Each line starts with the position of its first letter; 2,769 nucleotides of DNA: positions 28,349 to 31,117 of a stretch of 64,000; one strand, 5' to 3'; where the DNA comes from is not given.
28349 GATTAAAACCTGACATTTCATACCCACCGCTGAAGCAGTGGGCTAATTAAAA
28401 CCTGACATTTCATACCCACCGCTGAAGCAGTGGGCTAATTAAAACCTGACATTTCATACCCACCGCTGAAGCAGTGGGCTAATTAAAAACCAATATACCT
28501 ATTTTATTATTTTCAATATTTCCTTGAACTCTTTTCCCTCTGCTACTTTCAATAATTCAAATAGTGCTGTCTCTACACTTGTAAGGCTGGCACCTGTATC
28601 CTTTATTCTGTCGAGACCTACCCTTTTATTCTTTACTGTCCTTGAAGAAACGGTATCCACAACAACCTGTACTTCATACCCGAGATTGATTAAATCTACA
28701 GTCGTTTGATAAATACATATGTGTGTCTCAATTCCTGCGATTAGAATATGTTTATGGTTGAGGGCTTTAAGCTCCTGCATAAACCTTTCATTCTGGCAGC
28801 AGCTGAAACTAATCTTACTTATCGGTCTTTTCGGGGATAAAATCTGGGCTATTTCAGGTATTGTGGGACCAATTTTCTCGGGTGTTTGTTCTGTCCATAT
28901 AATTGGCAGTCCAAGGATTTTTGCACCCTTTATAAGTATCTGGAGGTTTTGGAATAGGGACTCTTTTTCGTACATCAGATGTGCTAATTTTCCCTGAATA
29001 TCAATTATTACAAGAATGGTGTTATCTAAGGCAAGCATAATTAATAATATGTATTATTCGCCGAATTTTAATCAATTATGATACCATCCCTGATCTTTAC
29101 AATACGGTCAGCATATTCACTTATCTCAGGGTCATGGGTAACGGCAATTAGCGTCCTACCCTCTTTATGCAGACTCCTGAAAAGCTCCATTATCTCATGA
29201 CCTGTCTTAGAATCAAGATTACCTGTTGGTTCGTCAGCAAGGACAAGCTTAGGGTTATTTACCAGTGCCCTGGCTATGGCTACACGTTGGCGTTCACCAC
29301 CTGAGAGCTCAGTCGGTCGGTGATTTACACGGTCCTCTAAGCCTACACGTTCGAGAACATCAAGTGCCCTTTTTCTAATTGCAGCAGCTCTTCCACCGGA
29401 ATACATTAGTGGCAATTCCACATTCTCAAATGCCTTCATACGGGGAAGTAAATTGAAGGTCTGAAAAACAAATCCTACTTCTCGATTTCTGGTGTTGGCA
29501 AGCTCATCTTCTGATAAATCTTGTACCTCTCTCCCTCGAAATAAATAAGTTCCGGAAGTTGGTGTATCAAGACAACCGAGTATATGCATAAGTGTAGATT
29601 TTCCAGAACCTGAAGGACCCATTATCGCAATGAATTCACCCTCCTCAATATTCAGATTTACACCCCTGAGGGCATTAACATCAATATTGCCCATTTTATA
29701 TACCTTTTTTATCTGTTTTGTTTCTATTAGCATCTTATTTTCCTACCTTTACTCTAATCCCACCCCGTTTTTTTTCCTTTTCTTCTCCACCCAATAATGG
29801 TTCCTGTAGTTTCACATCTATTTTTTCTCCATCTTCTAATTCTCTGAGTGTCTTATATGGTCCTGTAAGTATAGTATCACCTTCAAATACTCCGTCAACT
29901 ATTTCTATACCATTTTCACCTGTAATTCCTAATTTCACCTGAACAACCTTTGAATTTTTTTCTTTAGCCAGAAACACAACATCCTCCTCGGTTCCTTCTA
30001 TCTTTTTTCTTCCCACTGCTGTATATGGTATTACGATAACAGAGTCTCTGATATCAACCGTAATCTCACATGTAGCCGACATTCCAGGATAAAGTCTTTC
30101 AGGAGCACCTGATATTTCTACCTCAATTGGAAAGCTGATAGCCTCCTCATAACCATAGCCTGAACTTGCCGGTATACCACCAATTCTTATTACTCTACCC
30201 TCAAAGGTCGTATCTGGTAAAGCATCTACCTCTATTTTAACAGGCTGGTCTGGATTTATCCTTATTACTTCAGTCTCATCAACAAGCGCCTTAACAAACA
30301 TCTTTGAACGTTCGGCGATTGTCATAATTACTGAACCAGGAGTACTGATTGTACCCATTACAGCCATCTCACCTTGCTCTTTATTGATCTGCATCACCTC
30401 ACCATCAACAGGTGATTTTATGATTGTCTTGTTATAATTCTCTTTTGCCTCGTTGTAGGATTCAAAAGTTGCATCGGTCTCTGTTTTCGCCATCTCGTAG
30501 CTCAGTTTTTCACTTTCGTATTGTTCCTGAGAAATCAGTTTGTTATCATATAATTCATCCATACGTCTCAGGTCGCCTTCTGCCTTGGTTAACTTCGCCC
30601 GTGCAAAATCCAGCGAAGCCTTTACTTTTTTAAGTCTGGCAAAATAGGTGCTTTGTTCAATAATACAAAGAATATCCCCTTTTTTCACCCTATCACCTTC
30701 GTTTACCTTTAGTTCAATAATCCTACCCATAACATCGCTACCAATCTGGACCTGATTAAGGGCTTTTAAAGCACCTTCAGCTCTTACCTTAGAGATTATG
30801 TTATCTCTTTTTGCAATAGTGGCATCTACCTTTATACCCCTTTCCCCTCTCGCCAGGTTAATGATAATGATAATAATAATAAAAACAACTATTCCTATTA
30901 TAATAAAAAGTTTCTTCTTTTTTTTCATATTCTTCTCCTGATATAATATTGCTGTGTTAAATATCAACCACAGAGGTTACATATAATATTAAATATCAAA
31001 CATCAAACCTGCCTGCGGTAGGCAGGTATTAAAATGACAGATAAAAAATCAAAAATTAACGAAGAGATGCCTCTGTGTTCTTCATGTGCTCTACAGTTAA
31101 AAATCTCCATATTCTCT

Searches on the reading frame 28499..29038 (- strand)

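Call 39: search_protein_families(library=pfam, proteins=[window:28499-29038:-])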
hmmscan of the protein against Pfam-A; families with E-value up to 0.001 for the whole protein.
window:28499-29038:- (179 aa): 1 family
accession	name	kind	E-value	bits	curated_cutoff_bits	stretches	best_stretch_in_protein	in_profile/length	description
PF00857.26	Isochorismatase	-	2.7e-31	109.4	27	1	7-156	1-174/175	Isochorismatase domain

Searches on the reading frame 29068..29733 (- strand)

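Call 39: search_protein_families(library=pfam, proteins=[window:29068-29733:-])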
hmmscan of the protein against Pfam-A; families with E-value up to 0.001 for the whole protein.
window:29068-29733:- (221 aa): 4 families
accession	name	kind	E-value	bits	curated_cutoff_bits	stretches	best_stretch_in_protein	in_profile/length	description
PF00005.33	ABC_tran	-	5.6e-37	127.8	25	1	22-170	1-136/137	ABC transporter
PF13304.12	AAA_21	-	8.4e-11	42.9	27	1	133-204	228-302/304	AAA domain, putative AbiEii toxin, Type IV TA system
PF02463.25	SMC_N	-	4.7e-08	33.2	40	1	32-215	24-212/220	RecF/RecN/SMC N terminal domain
PF13555.12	AAA_29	-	0.00029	21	27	1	25-49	15-39/61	P-loop containing region of AAA domain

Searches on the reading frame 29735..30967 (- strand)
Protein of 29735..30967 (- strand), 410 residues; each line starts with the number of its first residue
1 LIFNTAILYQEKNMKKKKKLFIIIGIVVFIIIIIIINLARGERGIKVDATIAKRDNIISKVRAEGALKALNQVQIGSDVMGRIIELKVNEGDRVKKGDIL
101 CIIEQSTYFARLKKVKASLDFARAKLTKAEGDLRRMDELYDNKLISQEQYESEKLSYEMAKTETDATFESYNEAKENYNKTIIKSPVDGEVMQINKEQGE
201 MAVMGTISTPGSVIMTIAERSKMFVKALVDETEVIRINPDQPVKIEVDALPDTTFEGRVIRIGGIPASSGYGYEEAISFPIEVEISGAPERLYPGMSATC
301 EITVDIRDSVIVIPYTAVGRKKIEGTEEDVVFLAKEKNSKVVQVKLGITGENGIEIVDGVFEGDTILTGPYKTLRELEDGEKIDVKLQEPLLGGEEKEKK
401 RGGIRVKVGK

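Call 39: search_protein_families(library=pfam, proteins=[window:29735-30967:-])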
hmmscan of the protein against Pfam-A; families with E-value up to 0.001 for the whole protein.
window:29735-30967:- (410 aa): 5 families
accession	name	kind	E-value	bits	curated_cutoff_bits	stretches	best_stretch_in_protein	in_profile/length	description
PF16576.10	HlyD_D23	-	1.1e-16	61.2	30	1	71-262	18-184/214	Barrel-sandwich domain of CusB or HlyD membrane-fusion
PF13437.12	HlyD_3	-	2.3e-15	57.7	22.2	1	183-295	2-106/106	HlyD family secretion protein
PF00364.28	Biotin_lipoyl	-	3.5e-07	30.4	22.1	1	74-104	7-37/73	Biotin-requiring enzyme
PF13533.13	Biotin_lipoyl_2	-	4e-07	30.1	29.8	1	73-103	1-31/32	Biotin-lipoyl like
PF05896.17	NQRA_N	-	0.00058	20.5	25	0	76-101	32-57/94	NqrA N-terminal barrel-sandwich hybrid domain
